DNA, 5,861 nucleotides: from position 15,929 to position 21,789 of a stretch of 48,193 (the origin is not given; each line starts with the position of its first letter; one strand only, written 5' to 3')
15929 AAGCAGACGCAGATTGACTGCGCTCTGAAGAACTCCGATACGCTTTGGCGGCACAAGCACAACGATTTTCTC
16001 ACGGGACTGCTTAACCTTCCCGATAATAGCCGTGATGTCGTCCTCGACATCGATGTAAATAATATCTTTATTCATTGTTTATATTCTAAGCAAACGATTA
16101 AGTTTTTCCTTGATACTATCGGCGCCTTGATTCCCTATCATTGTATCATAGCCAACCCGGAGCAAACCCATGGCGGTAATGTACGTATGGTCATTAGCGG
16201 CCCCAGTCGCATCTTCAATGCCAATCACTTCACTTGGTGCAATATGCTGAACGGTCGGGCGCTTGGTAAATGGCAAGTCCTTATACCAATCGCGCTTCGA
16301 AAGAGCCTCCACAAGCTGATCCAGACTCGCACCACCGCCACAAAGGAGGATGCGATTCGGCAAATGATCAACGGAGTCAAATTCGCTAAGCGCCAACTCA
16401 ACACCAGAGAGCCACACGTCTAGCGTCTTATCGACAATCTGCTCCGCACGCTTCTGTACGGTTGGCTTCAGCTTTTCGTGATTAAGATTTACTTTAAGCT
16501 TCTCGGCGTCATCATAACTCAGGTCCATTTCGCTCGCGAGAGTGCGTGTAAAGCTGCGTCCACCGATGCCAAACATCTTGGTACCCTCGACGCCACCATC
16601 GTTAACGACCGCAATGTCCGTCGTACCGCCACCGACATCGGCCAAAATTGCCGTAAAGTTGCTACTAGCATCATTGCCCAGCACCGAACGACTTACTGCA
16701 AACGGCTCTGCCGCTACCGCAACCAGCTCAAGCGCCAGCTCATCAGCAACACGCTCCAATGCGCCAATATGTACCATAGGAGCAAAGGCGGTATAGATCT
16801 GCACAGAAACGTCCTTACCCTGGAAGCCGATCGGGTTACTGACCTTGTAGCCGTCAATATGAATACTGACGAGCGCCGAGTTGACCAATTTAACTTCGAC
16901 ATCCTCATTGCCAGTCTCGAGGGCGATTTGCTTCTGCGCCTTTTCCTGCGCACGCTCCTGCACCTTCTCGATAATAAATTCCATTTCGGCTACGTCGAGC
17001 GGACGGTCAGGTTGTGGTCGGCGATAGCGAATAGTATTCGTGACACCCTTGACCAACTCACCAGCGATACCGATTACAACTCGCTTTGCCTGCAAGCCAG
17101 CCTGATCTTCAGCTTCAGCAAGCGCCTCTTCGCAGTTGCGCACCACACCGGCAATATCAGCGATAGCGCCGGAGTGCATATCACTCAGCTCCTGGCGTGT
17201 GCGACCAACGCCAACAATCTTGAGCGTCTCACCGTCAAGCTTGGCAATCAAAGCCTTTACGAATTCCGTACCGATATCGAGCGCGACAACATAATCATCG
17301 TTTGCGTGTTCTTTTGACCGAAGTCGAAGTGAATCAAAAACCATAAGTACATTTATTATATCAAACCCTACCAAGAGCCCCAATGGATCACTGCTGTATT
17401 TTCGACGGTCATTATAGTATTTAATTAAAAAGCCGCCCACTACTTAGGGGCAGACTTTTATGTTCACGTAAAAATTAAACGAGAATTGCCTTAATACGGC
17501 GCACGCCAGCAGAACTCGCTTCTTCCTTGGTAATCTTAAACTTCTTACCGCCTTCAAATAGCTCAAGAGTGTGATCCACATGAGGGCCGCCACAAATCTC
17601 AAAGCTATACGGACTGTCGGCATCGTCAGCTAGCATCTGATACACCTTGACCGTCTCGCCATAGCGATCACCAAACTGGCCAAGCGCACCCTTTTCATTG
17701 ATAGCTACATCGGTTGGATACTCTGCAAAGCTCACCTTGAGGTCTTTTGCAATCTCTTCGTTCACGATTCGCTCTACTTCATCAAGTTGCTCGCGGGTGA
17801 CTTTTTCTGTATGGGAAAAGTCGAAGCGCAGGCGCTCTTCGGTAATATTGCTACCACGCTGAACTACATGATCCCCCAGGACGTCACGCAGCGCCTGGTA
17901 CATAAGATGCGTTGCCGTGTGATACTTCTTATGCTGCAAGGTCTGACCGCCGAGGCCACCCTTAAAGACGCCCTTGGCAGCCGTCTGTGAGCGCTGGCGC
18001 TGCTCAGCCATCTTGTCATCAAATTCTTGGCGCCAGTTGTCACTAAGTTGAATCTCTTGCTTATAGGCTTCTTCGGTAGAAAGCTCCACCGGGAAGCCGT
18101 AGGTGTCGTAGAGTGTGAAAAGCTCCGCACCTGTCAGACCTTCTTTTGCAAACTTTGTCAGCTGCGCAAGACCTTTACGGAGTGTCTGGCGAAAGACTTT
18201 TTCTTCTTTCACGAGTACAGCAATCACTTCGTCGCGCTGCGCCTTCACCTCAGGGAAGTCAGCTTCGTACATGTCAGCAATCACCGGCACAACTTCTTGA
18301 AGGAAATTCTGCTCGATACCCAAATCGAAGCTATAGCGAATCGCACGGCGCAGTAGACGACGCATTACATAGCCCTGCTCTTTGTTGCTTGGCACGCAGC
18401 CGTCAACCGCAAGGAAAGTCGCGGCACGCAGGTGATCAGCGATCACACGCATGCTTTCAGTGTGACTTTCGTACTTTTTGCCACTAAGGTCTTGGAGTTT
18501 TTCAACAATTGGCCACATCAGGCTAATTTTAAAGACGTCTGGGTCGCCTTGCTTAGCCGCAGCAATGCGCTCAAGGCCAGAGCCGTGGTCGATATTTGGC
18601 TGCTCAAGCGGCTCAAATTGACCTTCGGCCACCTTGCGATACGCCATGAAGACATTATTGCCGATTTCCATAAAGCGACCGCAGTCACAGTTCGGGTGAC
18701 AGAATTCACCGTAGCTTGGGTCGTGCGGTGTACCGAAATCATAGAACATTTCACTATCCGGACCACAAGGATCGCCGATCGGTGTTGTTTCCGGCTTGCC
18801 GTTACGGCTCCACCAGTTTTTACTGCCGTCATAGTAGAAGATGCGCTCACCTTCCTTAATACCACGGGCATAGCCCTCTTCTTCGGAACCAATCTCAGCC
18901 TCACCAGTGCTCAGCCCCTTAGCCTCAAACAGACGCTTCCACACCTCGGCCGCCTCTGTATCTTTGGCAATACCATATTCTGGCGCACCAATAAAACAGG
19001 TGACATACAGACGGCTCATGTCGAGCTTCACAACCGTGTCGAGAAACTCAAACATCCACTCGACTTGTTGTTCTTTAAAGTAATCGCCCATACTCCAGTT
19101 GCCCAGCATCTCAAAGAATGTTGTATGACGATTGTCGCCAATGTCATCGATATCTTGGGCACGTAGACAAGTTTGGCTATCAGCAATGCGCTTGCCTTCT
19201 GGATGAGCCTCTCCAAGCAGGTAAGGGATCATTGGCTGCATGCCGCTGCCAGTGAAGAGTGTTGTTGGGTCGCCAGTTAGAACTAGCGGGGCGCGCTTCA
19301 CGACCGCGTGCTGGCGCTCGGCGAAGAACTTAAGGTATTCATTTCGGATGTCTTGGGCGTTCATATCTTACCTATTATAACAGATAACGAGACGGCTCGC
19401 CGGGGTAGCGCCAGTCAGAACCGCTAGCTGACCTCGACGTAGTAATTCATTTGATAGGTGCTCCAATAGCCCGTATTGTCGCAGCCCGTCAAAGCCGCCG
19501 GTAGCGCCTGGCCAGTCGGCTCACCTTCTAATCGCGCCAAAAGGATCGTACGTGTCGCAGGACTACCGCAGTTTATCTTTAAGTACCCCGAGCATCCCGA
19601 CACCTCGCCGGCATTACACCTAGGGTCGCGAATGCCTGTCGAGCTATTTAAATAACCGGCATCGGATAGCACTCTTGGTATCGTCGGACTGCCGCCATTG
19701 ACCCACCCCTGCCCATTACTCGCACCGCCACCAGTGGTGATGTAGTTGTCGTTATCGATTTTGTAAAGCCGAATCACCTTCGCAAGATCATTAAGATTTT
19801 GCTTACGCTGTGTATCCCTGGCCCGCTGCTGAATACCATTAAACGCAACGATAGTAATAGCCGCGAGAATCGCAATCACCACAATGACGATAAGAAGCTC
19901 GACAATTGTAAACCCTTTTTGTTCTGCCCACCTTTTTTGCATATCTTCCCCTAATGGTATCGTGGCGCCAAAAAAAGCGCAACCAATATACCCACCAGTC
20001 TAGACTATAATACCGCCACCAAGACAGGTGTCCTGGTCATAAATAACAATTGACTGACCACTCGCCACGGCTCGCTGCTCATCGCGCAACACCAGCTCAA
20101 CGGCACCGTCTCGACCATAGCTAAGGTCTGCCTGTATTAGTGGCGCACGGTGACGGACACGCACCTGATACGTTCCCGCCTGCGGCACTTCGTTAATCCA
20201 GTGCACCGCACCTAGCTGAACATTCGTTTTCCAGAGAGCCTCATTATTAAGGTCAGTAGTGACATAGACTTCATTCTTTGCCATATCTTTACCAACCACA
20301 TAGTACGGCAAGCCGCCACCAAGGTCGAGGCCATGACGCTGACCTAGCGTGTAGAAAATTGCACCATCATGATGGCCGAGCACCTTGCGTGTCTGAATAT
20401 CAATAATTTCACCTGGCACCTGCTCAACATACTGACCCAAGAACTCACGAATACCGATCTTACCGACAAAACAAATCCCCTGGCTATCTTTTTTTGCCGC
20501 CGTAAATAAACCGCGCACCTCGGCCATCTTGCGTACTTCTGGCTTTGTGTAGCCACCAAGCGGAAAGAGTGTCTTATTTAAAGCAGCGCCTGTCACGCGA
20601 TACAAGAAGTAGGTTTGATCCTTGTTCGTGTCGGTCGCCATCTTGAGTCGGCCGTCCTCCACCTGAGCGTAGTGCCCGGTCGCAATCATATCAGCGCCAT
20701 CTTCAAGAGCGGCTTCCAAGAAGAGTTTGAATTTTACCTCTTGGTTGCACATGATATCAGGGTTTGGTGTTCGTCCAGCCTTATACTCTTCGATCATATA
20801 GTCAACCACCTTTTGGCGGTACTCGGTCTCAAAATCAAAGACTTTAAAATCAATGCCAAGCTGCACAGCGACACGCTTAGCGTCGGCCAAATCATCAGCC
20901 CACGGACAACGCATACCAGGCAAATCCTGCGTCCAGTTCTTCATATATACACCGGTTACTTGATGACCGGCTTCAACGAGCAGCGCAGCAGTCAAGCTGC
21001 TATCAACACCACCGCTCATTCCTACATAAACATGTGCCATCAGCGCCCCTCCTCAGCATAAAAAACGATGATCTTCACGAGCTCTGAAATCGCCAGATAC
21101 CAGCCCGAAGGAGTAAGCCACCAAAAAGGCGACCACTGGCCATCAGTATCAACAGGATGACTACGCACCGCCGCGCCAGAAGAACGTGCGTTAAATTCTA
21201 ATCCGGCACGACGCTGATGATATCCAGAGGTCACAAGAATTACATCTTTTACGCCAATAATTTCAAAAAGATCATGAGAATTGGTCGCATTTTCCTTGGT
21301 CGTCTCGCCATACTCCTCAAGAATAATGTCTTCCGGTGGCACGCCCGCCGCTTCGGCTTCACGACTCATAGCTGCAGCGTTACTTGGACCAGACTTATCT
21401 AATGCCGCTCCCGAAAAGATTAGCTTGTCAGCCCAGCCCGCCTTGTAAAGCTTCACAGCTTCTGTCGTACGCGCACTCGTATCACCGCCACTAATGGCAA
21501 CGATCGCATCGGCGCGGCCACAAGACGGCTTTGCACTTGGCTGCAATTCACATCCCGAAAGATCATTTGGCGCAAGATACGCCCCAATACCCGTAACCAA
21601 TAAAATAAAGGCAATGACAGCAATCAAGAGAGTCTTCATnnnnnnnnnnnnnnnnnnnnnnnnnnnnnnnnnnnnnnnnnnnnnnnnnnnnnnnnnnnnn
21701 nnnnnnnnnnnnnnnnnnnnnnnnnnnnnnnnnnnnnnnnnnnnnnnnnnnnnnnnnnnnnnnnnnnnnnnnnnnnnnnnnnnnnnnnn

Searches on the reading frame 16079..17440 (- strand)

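Call 75: search_protein_families(library=pfam, proteins=[window:16079-17440:-], max_evalue=0.00001)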
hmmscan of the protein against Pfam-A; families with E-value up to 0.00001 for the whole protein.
window:16079-17440:- (453 aa): 3 families
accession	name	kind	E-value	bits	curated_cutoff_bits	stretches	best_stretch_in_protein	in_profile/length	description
PF14450.12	FtsA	-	3.4e-14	53.7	31.8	1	266-425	2-127/127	Cell division protein FtsA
PF11104.14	PilM_2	-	2.9e-09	36.7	27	1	243-383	156-297/340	Type IV pilus assembly protein PilM;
PF06723.19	MreB_Mbl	-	3.8e-06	26.4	27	0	228-301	112-184/327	MreB/Mbl protein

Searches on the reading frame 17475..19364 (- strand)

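Call 75: search_protein_families(library=pfam, proteins=[window:17475-19364:-], max_evalue=0.00001)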
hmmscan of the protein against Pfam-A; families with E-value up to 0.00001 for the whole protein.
window:17475-19364:- (629 aa): 2 families
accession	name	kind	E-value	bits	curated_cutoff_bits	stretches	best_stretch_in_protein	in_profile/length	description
PF01411.24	tRNA-synt_2c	-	6.6e-114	381.9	30.3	1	5-491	1-459/552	tRNA synthetases class II (A)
PF07973.19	tRNA_SAD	-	4.5e-10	39.8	24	1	572-624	1-43/44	Threonyl and Alanyl tRNA synthetase second additional domain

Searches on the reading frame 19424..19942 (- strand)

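Call 75: search_protein_families(library=pfam, proteins=[window:19424-19942:-], max_evalue=0.00001)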
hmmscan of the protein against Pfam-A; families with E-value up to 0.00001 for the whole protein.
window:19424-19942:- (172 aa): 1 family
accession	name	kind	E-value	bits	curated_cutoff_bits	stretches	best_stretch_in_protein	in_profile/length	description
PF07963.17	N_methyl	-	1.2e-07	31.4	21.2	1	8-30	4-26/27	Prokaryotic N-terminal methylation motif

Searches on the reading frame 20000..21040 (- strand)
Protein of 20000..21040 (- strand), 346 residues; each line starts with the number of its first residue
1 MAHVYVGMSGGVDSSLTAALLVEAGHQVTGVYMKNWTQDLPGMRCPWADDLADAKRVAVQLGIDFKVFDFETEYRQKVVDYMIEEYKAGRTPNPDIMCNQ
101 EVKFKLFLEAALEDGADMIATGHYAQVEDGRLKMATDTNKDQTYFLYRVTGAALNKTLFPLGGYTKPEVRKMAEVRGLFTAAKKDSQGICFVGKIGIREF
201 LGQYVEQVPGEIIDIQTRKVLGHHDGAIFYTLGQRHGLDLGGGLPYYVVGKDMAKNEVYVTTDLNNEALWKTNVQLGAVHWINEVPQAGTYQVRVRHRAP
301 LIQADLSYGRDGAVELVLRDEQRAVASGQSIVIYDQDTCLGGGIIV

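Call 75: search_protein_families(library=pfam, proteins=[window:20000-21040:-], max_evalue=0.00001)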
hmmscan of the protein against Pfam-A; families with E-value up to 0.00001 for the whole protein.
window:20000-21040:- (346 aa): 4 families
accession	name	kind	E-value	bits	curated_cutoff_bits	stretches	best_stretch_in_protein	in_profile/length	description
PF03054.22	tRNA_Me_trans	-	2.1e-76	256.6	20.6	1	3-194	2-202/202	tRNA methyl transferase HUP domain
PF20259.3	tRNA_Me_trans_M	-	7.8e-23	80.2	27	1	199-261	2-65/66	tRNA methyl transferase PRC-barrel domain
PF20258.4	tRNA_Me_trans_C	-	3.5e-19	69.4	20.6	1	275-345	5-77/77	Aminomethyltransferase beta-barrel domain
PF02540.23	NAD_synthase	-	5.5e-07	29.4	21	1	3-76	20-87/242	NAD synthase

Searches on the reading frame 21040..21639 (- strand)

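Call 75: search_protein_families(library=pfam, proteins=[window:21040-21639:-], max_evalue=0.00001)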
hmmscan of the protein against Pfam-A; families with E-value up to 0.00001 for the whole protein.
window:21040-21639:- (199 aa): 1 family
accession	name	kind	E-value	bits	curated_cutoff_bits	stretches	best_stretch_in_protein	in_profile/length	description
PF02698.23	DUF218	-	6.4e-24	84.8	27.6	1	44-173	1-110/133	DUF218 domain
